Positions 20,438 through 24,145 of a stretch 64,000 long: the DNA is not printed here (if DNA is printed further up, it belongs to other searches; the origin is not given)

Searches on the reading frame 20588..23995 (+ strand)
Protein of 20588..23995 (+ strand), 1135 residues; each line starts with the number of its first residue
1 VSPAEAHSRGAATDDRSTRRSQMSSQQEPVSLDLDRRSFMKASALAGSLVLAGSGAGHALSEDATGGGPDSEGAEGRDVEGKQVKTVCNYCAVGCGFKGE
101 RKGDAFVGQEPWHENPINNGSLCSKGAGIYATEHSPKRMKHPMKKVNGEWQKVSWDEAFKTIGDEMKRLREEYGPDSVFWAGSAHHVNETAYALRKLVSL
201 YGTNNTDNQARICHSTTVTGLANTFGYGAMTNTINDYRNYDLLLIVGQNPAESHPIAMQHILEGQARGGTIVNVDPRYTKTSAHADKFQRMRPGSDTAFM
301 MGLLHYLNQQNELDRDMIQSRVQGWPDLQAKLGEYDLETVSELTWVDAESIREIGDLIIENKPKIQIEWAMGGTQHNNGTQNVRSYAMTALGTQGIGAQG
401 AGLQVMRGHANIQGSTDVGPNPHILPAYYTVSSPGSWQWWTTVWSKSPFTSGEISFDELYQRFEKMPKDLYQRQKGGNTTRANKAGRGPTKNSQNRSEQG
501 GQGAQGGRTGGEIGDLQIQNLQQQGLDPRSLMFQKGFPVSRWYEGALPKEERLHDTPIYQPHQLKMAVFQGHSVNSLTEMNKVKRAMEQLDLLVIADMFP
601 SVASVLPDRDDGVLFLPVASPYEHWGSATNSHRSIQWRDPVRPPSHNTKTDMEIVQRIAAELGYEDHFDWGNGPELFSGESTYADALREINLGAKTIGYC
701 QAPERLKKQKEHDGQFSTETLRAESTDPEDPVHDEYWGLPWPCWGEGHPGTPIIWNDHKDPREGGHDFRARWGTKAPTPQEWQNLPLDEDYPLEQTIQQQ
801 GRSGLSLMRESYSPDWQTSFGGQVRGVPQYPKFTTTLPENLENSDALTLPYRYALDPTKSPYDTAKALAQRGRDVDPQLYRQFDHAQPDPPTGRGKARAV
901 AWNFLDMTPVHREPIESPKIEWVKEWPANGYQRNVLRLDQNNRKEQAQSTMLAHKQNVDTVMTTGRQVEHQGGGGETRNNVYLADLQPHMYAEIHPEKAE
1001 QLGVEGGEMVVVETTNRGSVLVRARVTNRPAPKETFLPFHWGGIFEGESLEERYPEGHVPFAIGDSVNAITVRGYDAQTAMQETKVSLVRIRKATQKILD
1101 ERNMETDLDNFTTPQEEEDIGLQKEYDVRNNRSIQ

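Call 97: search_protein_families(library=pfam, proteins=[window:20588-23995:+], max_evalue=0.0001)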
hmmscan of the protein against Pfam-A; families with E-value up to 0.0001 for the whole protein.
window:20588-23995:+ (1135 aa): 3 families
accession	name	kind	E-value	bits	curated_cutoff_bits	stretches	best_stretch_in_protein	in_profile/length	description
PF00384.28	Molybdopterin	-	4.9e-44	151.2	24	1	138-660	1-352/353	Molybdopterin oxidoreductase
PF01568.27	Molydop_binding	-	2.6e-20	72.9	26.8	1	961-1086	2-108/110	Molydopterin dinucleotide binding domain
PF04879.21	Molybdop_Fe4S4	-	4.8e-13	49.3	22.7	1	82-131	2-51/55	Molybdopterin oxidoreductase Fe4S4 domain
